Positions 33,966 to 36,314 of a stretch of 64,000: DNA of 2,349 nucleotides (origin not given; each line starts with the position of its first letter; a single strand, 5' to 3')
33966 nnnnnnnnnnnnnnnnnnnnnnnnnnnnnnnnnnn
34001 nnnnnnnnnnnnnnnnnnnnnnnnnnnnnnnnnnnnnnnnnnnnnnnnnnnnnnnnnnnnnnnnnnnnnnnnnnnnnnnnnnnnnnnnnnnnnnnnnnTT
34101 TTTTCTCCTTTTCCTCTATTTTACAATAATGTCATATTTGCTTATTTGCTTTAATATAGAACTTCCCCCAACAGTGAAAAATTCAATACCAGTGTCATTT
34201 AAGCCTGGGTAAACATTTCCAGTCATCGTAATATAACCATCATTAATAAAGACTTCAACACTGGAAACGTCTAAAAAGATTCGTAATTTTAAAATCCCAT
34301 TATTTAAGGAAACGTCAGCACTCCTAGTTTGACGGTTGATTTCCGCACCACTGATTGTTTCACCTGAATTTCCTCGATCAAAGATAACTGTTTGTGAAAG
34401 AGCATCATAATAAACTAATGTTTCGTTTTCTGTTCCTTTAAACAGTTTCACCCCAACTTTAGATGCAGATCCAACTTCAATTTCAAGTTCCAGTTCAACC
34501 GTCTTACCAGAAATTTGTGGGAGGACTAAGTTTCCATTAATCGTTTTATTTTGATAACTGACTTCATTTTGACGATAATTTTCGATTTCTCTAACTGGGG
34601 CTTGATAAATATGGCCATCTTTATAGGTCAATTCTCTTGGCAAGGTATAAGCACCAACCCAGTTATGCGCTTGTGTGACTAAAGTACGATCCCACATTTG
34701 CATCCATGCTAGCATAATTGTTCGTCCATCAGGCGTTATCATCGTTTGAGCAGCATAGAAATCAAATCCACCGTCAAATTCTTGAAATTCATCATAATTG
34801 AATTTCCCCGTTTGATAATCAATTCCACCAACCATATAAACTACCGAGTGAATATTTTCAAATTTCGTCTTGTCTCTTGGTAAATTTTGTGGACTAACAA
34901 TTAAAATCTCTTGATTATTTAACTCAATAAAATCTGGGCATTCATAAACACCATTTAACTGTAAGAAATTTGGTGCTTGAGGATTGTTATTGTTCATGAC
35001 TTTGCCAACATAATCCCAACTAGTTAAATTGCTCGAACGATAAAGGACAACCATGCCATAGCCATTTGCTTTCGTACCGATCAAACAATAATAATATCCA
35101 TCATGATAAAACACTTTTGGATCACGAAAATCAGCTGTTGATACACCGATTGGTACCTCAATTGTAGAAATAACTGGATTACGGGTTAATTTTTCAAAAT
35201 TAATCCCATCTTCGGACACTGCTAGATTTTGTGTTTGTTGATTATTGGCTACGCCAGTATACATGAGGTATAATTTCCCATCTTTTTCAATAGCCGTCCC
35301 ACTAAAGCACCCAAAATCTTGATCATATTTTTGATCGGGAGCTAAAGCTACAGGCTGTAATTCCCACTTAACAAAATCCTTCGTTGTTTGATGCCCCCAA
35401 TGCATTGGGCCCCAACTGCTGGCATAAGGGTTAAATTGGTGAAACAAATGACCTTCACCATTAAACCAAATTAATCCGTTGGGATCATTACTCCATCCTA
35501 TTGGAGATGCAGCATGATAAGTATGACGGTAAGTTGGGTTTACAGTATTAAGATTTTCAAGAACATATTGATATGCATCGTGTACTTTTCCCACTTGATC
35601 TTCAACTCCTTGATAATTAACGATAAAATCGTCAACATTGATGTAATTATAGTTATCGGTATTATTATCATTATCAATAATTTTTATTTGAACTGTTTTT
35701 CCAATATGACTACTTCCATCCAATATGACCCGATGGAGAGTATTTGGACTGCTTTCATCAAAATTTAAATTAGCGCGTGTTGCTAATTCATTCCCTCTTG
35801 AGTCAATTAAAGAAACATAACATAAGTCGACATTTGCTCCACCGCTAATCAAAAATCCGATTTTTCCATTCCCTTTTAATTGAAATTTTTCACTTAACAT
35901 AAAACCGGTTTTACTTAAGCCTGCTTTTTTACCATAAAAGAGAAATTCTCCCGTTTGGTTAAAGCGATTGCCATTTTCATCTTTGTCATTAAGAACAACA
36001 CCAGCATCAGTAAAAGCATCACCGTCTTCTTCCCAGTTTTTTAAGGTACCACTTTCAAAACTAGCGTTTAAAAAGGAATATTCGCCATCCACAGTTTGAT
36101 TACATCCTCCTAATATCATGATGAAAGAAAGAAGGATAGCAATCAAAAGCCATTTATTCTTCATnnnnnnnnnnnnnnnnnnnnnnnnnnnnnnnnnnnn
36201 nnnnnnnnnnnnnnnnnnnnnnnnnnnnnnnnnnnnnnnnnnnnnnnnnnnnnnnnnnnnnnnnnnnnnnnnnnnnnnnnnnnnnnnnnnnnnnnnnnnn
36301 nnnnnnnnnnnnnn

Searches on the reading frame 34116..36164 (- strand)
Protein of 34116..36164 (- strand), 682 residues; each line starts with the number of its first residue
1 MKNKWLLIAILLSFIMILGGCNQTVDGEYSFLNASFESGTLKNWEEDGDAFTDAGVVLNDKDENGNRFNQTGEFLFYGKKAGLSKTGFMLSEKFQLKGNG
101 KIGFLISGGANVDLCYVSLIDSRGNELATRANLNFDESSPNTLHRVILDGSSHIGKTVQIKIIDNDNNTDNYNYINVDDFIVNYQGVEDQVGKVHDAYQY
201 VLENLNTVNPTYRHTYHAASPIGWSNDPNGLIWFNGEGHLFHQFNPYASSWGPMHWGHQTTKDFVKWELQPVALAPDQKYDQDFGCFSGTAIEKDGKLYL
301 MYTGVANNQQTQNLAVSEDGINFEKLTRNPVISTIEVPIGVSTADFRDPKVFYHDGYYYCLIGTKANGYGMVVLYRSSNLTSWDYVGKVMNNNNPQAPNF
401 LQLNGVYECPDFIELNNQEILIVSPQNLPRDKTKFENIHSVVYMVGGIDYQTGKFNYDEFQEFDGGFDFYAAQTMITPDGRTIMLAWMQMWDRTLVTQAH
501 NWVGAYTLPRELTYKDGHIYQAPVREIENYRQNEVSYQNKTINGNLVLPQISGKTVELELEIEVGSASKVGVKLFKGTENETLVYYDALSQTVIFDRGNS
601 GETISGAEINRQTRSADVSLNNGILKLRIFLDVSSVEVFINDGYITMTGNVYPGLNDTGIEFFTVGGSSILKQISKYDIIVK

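Call 4: search_protein_families(library=pfam, proteins=[window:34116-36164:-], max_evalue=1)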
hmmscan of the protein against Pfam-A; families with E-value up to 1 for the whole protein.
window:34116-36164:- (682 aa): 4 families
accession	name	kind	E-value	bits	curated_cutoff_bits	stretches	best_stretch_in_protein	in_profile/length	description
PF00251.26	Glyco_hydro_32N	-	9.2e-91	305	22.1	1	217-523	1-307/307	Glycosyl hydrolases family 32 N-terminal domain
PF08244.19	Glyco_hydro_32C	-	7.4e-35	120.8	21.9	1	526-675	1-155/158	Glycosyl hydrolases family 32 C terminal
PF04616.20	Glyco_hydro_43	-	3.8e-06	26.9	32.2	1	341-395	5-58/288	Glycosyl hydrolases family 43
PF04041.19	Glyco_hydro_130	-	0.023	14.1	26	1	240-338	53-149/320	beta-1,4-mannooligosaccharide phosphorylase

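Call 5: search_protein_families(library=ncbifam, proteins=[window:34116-36164:-], max_evalue=1)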
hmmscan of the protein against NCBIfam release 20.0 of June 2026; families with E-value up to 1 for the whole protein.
window:34116-36164:- (682 aa): 3 families
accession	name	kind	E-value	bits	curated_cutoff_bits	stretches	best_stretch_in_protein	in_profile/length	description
TIGR01322.1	scrB_fam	subfamily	4.6e-128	427.7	356.4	1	209-653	10-446/447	sucrose-6-phosphate hydrolase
NF041092.1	beta-fruc_BfrA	equivalog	3.5e-69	233.6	900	1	212-644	2-399/433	beta-fructosidase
NF052550.1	BManbPhaseBMBP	equivalog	7.1e-07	28.9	450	1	274-400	13-147/296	beta-1,2-mannobiose phosphorylase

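Call 38: search_solved_structures(query=window:34116-36164:-, max_evalue=0.01)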
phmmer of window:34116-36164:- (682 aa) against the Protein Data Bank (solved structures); distinct sequences matched with E-value up to 0.01: 41.
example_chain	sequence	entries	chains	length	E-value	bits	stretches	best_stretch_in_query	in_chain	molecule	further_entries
7vco_A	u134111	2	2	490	1.4e-84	288.1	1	196-676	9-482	Sucrose-6-phosphate hydrolase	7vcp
7bwb_A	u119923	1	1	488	1.1e-74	255.4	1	196-652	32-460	Beta-fructofuranosidase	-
7bwc_A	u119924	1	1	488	1.3e-73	251.9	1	196-652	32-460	Beta-fructofuranosidase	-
8i12_A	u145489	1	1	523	7.3e-61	209.7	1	210-669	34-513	Glycosyl hydrolase family 32 exo-inulinase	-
6nu7_A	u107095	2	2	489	1.4e-60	208.7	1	209-648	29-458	Sucrose-6-phosphate hydrolase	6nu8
1uyp_A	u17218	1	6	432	3.3e-60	207.6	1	213-650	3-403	BETA-FRUCTOSIDASE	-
3pig_A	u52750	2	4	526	4.9e-60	207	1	201-668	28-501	Beta-fructofuranosidase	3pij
1w2t_A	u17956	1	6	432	7.8e-60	206.3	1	213-650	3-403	BETA FRUCTOSIDASE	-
6num_A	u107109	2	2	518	1.6e-56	195.4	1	213-669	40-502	Beta-fructofuranosidase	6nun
3rwk_X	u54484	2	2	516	1.8e-38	135.7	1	211-675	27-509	Inulinase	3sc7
2ac1_A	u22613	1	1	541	7.8e-38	133.6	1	207-548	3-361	invertase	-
1y4w_A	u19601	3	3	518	1.2e-37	133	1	210-669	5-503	exo-inulinase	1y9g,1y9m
2xqr_A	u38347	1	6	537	5.9e-37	130.7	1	209-548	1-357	BETA-FRUCTOFURANOSIDASE, INSOLUBLE ISOENZYME CWINV1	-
2qqu_A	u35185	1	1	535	7.9e-37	130.3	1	209-548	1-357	Beta-fructofuranosidase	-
2oxb_A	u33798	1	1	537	1.5e-36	129.3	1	209-548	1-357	Beta-fructofuranosidase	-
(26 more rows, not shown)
